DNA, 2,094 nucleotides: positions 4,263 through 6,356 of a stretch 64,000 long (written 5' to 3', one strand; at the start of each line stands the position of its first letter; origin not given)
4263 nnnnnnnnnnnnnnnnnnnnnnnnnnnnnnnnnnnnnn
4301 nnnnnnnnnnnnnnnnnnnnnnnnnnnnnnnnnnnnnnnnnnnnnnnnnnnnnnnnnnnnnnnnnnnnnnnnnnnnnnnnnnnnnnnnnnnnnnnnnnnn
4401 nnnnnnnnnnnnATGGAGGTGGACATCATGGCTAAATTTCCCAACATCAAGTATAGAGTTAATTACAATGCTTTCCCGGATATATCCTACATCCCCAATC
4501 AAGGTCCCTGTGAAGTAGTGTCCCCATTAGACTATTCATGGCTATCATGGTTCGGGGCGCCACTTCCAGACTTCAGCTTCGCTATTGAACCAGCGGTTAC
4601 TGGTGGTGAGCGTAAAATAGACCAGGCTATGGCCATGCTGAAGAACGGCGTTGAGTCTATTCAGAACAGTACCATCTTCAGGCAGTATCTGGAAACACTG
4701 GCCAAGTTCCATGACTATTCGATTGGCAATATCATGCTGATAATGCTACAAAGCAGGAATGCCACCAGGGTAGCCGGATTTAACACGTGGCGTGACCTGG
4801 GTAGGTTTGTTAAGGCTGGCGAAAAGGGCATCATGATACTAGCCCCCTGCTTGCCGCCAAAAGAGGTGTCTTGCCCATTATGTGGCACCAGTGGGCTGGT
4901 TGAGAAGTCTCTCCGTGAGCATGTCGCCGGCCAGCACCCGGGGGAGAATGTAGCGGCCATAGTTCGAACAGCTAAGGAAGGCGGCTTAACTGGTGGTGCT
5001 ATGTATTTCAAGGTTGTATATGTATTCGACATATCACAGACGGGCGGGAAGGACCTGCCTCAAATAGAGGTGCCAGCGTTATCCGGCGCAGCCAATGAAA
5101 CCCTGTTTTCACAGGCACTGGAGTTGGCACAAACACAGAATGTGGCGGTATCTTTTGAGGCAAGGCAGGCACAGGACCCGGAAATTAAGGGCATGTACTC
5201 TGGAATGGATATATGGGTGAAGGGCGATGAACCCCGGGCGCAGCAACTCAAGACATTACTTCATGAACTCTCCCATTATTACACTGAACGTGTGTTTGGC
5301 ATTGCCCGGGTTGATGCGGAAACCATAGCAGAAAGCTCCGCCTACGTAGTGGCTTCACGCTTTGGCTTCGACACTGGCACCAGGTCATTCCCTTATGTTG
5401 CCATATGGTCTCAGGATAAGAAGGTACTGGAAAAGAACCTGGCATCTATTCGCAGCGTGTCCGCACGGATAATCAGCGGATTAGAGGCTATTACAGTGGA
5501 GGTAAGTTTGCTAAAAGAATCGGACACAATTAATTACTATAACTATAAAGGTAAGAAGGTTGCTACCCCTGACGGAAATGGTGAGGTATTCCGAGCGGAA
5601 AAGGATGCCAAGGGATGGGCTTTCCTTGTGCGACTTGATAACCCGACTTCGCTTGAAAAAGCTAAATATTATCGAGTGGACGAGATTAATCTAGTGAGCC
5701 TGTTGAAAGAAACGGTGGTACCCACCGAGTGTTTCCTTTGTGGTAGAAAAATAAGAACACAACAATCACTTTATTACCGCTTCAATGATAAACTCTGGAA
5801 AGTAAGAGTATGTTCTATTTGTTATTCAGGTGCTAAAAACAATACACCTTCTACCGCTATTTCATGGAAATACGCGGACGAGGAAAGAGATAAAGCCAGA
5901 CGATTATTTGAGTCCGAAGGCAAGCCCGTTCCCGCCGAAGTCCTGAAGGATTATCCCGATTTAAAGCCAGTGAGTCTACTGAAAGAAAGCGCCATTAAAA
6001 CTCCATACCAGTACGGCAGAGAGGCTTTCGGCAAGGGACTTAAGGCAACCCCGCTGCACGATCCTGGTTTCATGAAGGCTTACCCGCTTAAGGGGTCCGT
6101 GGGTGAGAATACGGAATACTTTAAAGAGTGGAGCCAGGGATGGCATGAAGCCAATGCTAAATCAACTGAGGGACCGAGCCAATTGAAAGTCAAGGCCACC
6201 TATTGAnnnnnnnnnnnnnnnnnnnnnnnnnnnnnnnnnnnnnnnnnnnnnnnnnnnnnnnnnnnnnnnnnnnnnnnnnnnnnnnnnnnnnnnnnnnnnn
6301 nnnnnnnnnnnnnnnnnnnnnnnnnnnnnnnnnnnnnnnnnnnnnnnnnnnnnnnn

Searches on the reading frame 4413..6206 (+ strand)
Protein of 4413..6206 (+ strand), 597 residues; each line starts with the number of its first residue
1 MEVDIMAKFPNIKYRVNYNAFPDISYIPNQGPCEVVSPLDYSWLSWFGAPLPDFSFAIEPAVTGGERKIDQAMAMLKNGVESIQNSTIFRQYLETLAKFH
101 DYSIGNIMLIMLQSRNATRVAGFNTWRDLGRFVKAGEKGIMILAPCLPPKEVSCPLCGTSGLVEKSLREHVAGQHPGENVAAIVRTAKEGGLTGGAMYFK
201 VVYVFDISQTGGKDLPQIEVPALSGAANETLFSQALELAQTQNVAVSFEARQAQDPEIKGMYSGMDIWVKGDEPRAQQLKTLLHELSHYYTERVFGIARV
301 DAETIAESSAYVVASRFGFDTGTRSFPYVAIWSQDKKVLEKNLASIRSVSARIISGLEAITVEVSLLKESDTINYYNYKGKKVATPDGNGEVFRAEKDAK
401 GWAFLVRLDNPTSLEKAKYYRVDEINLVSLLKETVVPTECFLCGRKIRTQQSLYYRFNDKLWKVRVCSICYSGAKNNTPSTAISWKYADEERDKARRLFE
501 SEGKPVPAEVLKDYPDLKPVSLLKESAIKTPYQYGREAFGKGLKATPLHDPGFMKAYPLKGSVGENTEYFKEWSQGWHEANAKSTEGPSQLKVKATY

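Call 10: search_protein_families(library=pfam, proteins=[window:4413-6206:+], max_evalue=0.001)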
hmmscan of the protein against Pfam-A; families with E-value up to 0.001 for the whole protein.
window:4413-6206:+ (597 aa): 2 families
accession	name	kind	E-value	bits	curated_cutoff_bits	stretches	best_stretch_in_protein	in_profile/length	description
PF08401.16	ArdcN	-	1.1e-09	39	22.6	1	72-144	11-90/123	N-terminal domain of anti-restriction factor ArdC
PF05605.18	zf-Di19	-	0.00035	21.2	27.5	0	151-180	2-30/54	Drought induced 19 protein (Di19), zinc-binding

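Call 11: search_protein_families(library=phrogs, proteins=[window:4413-6206:+], max_evalue=0.001)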
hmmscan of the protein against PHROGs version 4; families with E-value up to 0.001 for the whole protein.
window:4413-6206:+ (597 aa): 1 family
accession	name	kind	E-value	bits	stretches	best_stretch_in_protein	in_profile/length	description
phrog_7245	-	moron, auxiliary metabolic gene and host takeover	4e-06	27.2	1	91-150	42-105/324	anti-restriction protein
